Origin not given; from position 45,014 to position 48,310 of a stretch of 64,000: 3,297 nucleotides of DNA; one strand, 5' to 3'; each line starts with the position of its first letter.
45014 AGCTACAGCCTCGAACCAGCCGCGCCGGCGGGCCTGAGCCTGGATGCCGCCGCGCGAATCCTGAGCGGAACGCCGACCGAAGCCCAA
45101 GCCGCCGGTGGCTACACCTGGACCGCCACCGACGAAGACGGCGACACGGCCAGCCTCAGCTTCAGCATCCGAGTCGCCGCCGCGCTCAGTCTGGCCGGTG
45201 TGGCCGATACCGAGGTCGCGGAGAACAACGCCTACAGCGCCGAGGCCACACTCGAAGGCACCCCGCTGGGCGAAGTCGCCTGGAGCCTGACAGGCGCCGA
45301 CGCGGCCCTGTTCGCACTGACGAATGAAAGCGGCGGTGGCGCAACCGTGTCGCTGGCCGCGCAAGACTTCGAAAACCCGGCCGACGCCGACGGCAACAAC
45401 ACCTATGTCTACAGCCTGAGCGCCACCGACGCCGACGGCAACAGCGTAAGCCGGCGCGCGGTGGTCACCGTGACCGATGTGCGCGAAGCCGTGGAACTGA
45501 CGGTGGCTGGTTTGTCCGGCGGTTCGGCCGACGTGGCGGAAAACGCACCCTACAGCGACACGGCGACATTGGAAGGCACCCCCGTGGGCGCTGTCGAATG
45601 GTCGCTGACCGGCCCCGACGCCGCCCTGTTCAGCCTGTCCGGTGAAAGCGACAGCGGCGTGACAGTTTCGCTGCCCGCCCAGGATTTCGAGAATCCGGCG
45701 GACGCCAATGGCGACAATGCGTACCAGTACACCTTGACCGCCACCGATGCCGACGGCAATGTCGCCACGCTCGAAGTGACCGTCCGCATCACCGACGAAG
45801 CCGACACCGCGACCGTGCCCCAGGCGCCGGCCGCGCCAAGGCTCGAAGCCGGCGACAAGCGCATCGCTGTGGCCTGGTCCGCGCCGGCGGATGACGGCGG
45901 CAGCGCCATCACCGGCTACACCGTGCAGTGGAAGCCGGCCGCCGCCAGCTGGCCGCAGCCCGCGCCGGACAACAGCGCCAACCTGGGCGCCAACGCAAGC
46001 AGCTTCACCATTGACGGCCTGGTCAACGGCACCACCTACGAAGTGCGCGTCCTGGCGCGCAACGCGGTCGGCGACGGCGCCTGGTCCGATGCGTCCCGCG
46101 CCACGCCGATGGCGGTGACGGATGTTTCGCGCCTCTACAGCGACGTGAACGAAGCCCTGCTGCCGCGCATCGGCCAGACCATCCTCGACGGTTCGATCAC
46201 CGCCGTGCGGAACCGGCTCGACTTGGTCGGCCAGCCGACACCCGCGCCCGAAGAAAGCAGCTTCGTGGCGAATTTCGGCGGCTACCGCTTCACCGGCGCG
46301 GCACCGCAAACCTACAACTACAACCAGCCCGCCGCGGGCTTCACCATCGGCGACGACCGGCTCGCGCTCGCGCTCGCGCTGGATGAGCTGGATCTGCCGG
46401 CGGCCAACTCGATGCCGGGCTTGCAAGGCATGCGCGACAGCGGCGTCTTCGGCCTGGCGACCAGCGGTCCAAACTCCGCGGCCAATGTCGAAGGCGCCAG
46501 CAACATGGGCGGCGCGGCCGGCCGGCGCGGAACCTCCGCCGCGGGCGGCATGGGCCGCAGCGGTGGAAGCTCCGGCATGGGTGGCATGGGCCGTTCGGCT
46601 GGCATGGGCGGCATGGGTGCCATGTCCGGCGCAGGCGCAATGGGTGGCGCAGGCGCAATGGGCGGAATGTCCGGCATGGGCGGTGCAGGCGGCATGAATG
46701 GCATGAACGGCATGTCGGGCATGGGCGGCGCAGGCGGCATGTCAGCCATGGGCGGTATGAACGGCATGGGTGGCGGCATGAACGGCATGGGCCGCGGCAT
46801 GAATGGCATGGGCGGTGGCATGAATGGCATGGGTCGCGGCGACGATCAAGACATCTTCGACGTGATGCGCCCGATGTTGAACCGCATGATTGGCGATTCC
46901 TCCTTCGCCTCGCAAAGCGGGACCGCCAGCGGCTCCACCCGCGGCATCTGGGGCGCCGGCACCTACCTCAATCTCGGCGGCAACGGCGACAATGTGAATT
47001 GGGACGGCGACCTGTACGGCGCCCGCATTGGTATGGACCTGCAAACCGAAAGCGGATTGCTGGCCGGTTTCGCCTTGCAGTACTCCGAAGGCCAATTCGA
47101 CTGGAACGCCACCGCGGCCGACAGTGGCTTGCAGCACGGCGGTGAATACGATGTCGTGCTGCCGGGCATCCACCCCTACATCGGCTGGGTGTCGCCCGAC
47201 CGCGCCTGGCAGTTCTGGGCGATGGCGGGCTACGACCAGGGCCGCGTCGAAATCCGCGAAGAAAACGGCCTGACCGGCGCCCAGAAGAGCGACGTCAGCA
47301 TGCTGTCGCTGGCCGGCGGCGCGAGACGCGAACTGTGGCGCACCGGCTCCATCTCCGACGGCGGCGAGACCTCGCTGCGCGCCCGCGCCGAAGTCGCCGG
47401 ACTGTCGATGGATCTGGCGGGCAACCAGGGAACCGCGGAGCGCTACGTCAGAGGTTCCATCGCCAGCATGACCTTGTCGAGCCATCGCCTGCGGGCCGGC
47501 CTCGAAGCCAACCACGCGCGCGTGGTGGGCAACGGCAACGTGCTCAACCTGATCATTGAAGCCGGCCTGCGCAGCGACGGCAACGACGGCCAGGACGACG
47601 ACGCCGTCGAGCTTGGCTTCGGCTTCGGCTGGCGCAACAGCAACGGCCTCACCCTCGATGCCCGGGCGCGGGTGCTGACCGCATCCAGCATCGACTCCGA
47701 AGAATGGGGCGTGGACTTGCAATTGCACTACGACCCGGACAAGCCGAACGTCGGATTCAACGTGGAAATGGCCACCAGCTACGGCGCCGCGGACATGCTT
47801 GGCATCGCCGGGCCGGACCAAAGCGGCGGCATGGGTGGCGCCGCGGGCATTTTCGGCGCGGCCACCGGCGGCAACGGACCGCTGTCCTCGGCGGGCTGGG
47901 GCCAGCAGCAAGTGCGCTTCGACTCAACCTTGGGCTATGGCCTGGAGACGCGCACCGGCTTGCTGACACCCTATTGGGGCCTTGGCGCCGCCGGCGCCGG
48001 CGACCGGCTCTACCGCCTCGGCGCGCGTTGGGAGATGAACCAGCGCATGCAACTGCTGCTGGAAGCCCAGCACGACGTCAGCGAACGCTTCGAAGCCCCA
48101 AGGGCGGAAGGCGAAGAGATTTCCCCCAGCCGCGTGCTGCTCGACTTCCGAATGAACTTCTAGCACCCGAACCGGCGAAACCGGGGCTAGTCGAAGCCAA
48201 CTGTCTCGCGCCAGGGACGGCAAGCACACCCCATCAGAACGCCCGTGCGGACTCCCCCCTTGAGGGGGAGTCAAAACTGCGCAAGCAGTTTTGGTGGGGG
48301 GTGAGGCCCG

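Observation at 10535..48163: ~12.5k-codon single gene joining a Sec signal, an FN3/Ig/cadherin 'stalk' and a C-terminal autotransporter-type barrel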

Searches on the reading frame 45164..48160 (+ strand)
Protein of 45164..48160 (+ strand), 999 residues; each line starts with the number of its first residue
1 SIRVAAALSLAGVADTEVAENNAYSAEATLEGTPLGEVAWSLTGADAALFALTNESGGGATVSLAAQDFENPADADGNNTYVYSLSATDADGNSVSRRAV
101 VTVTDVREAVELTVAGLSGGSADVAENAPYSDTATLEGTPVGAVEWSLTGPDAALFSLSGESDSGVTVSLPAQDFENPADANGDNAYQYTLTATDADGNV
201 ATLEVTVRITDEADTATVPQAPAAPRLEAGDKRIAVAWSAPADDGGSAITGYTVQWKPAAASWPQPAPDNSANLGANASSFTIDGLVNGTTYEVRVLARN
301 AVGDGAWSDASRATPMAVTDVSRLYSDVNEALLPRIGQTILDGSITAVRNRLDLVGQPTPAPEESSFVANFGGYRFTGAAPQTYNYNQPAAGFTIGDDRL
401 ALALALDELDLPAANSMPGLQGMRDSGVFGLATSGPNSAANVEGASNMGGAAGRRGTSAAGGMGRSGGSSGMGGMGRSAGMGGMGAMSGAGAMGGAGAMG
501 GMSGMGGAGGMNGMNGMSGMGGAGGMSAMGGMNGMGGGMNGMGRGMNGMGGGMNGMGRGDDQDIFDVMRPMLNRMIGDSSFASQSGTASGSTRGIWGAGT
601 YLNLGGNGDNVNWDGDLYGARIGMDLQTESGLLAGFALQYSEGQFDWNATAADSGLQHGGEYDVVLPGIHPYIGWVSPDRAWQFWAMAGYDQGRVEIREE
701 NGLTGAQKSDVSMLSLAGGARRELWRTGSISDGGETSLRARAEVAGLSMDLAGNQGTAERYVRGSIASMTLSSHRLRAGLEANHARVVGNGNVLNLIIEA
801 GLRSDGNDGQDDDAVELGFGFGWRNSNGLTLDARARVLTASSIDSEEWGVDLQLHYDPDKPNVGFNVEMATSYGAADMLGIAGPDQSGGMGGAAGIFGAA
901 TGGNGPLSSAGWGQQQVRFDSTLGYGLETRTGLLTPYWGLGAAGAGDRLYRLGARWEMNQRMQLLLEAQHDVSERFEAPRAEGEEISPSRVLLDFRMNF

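Call 4: search_protein_families(library=pfam, proteins=[window:45164-48160:+], max_evalue=0.01)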
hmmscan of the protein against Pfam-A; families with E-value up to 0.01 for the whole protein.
window:45164-48160:+ (999 aa): 7 families
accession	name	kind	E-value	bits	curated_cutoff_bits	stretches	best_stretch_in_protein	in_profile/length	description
PF00041.27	fn3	-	2.1e-15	57.1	25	1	228-312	10-82/84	Fibronectin type III domain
PF25059.1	FN3_DSCAM-DSCAML_C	-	0.00034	21.3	39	1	243-304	14-70/89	DSCAM/DSCAML C-terminal Fn3-like domain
PF16656.11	Pur_ac_phosph_N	-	0.00037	21.4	30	1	232-310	13-88/93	Purple acid Phosphatase, N-terminal domain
PF14900.11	DUF4493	-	0.003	17.9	27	0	155-218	162-224/226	Domain of unknown function (DUF4493)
PF22352.2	K319L-like_PKD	-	0.004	17.6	27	0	183-208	58-83/84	K319L-like, PKD domain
PF06486.16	DUF1093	-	0.0049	17.9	26.3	0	182-206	27-51/81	Protein of unknown function (DUF1093)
PF18981.6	InlK_D3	-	0.0075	16.8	25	0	173-209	38-75/75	Internalin K domain (D3/D4)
